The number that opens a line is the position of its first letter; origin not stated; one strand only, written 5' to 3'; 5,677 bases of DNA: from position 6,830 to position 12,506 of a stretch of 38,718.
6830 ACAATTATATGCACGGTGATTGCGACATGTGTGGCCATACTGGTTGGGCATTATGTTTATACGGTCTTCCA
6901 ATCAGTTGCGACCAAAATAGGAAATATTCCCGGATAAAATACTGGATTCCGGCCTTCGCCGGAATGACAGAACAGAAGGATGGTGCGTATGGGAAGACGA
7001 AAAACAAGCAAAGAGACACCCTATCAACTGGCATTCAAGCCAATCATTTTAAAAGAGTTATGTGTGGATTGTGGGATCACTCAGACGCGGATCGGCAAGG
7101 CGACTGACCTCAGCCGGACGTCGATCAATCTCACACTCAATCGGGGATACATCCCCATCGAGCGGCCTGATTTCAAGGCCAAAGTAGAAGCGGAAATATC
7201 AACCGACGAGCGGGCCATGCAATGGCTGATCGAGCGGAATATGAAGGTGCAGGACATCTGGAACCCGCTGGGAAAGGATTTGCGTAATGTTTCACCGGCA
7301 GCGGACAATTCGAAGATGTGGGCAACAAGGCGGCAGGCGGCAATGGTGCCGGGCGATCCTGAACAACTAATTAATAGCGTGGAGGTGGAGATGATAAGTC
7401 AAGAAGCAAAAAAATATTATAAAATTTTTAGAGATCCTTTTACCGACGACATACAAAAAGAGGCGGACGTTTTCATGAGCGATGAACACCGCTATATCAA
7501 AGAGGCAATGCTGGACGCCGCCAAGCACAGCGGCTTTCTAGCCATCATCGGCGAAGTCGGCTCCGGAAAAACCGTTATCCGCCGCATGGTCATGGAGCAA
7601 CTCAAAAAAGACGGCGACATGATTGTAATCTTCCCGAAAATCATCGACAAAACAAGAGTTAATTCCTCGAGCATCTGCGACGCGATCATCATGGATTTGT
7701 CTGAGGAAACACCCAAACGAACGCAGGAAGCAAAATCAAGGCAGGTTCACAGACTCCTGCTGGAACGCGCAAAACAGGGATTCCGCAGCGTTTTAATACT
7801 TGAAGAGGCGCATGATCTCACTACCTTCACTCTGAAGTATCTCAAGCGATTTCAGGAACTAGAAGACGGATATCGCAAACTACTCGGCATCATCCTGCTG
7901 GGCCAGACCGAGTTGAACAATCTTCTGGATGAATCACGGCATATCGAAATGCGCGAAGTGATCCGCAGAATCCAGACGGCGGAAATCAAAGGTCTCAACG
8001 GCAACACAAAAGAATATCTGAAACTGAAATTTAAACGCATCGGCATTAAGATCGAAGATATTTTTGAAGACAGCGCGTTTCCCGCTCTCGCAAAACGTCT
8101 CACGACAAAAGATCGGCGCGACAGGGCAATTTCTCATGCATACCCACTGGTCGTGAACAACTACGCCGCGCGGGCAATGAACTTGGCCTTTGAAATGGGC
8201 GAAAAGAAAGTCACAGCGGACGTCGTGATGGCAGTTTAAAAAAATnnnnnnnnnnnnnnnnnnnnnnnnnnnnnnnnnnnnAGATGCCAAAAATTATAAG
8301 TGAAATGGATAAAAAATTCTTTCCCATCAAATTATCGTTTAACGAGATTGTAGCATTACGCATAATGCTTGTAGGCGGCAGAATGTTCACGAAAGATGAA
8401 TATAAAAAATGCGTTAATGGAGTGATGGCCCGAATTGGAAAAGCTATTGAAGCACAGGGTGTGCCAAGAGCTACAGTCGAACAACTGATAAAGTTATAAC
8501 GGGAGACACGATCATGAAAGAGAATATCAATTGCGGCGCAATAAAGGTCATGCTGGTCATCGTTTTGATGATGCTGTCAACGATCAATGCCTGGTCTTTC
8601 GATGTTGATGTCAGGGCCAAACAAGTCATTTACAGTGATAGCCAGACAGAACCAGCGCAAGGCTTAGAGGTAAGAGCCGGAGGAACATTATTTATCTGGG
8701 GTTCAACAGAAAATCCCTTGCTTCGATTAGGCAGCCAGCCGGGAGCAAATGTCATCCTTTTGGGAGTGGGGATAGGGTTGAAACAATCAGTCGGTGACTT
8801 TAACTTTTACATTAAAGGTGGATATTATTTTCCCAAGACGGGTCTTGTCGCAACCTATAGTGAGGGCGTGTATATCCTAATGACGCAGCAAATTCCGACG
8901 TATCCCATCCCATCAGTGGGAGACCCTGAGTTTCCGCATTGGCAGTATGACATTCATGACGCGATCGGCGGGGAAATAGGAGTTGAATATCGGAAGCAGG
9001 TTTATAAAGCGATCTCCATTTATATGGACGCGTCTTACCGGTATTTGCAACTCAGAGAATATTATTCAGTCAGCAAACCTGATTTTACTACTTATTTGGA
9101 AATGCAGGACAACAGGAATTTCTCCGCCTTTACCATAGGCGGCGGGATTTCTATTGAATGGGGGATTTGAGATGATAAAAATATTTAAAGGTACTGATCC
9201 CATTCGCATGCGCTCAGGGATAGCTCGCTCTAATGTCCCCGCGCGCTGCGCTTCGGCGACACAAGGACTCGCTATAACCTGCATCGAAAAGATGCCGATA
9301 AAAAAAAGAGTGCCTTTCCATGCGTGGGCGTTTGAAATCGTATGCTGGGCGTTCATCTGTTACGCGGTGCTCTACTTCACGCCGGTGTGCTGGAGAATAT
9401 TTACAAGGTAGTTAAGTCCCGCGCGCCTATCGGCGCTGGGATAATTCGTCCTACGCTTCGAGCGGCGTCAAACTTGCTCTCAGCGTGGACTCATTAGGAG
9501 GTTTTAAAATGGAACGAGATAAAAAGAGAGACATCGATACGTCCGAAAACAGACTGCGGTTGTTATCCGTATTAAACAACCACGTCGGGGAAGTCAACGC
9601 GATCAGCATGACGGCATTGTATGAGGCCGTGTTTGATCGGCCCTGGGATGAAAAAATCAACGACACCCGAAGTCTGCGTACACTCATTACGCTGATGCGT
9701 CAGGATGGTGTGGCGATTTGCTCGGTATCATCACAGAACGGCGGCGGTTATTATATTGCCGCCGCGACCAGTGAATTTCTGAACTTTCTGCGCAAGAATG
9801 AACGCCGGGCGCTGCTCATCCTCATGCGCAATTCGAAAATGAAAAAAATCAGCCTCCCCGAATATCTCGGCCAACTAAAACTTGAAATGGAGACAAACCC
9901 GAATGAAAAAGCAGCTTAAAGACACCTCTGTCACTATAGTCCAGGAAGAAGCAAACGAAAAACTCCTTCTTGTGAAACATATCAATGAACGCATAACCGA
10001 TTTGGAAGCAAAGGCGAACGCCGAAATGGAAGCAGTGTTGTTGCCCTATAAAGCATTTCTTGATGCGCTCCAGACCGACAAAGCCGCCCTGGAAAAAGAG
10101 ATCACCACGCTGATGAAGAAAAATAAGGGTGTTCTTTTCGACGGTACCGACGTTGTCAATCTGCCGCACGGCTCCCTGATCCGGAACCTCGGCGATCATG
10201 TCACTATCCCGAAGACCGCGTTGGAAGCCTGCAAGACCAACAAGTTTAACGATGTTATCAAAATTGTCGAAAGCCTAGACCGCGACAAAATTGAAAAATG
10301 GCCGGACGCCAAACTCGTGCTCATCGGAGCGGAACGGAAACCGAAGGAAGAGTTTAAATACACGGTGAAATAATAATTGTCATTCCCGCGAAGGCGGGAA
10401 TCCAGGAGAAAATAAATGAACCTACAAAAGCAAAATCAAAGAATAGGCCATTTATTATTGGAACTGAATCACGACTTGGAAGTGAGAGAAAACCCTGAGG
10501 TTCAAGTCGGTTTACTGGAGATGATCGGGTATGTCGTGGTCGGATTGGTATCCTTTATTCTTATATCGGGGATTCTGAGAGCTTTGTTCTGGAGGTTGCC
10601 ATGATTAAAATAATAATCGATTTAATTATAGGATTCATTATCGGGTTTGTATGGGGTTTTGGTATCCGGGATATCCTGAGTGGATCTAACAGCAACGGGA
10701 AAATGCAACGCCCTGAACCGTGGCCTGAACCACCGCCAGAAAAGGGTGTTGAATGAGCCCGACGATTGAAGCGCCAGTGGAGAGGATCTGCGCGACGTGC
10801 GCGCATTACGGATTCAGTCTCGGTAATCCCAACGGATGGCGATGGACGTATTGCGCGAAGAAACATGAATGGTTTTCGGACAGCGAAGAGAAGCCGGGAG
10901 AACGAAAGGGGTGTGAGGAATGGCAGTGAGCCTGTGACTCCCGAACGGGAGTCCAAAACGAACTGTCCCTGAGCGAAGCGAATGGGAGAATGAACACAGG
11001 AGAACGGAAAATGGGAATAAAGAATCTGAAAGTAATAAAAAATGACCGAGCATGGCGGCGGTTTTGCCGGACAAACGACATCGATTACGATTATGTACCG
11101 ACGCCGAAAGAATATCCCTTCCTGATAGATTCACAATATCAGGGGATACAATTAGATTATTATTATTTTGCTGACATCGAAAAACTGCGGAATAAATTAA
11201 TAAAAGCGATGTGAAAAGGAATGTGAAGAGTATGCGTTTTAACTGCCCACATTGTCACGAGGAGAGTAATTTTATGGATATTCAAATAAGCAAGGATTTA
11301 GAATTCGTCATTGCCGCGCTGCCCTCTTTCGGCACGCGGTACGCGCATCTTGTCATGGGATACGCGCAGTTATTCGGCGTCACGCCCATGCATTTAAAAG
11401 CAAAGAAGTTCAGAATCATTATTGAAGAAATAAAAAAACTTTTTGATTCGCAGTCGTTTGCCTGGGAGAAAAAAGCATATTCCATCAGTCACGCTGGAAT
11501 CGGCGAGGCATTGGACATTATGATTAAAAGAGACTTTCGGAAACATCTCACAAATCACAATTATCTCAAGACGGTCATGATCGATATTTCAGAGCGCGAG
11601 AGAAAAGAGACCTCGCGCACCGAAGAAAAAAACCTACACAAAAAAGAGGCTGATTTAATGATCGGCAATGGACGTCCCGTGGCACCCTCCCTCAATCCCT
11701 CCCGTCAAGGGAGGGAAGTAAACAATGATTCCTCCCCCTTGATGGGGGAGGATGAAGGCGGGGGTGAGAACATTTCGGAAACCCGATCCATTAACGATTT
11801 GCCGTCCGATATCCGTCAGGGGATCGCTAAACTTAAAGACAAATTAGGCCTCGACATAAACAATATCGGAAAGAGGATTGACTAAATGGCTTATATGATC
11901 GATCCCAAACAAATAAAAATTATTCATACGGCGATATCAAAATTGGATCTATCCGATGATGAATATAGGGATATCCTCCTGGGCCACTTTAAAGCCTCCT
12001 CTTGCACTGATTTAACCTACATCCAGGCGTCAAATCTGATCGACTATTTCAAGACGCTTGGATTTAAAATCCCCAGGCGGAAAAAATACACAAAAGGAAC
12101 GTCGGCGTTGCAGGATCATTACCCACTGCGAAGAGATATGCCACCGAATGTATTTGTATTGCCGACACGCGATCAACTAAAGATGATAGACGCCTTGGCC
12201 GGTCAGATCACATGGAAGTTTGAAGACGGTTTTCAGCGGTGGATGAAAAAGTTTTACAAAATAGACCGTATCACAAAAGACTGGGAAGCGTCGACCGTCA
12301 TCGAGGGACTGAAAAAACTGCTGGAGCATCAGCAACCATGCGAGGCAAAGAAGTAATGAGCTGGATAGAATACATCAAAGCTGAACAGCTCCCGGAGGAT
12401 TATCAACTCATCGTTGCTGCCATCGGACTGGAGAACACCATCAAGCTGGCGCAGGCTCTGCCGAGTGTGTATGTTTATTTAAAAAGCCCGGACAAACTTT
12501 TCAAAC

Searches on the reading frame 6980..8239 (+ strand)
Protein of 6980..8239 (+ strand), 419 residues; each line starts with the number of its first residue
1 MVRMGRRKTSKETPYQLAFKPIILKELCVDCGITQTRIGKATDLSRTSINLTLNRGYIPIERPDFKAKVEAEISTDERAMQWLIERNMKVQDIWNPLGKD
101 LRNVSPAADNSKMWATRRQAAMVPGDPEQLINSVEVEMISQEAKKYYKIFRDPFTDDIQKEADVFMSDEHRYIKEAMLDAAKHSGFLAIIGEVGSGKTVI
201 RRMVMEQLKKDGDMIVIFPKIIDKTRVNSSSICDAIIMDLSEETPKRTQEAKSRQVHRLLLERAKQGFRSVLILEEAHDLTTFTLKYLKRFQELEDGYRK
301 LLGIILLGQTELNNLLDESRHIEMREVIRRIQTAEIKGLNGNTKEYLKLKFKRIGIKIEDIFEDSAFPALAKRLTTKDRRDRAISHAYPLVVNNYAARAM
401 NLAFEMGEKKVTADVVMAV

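Call 19: search_protein_families(library=pfam, proteins=[window:6980-8239:+], max_evalue=0.01)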
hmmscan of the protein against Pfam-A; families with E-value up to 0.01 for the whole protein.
window:6980-8239:+ (419 aa): 8 families
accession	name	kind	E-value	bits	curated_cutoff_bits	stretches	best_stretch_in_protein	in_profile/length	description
PF13401.12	AAA_22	-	8e-21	75.1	27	1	183-316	4-130/130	AAA domain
PF24883.2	NPHP3_N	-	2.5e-06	28.2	24.8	1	177-260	15-99/164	Nephrocystin 3, N-terminal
PF13191.12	AAA_16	-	2.8e-05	25.1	32.6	1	177-296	15-160/167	AAA ATPase domain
PF00931.28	NB-ARC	-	9.2e-05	22.3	23.5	1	178-275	12-107/248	NB-ARC domain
PF20720.3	nSTAND3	-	9.4e-05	22.6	27.2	1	176-227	9-60/155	Novel STAND NTPase 3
PF00005.33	ABC_tran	-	0.0037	18.3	25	0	185-230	12-57/137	ABC transporter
PF13412.12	HTH_24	-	0.0046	16.9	21.9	0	23-50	8-35/48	Winged helix-turn-helix DNA-binding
PF00004.35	AAA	-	0.0054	17.6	21.2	0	189-282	3-71/131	ATPase family associated with various cellular activities (AAA)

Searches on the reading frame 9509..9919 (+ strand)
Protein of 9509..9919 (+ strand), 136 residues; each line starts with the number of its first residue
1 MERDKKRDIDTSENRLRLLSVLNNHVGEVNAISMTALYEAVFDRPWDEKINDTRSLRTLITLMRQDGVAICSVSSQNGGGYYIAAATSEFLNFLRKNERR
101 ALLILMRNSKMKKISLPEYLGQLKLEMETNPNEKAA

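Call 19: search_protein_families(library=pfam, proteins=[window:9509-9919:+], max_evalue=0.01)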
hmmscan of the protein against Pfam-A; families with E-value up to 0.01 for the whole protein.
window:9509-9919:+ (136 aa): 0 families

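Call 43: search_protein_families(library=phrogs, proteins=[window:9509-9919:+], max_evalue=0.001)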
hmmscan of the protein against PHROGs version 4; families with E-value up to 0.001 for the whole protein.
window:9509-9919:+ (136 aa): 1 family
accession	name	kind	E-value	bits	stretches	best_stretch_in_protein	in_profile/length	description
phrog_2113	-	unknown function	3.1e-18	66.7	1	9-124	5-112/113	-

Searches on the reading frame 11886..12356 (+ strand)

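Call 44: search_protein_families(library=pfam, proteins=[window:11886-12356:+], max_evalue=0.001)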
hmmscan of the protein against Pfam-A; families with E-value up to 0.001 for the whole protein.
window:11886-12356:+ (156 aa): 1 family
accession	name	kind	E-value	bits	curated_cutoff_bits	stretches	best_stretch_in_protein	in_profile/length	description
PF06252.17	GemA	-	3.7e-16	60.6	27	1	22-146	1-117/119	Bacteriophage Mu, GemA protein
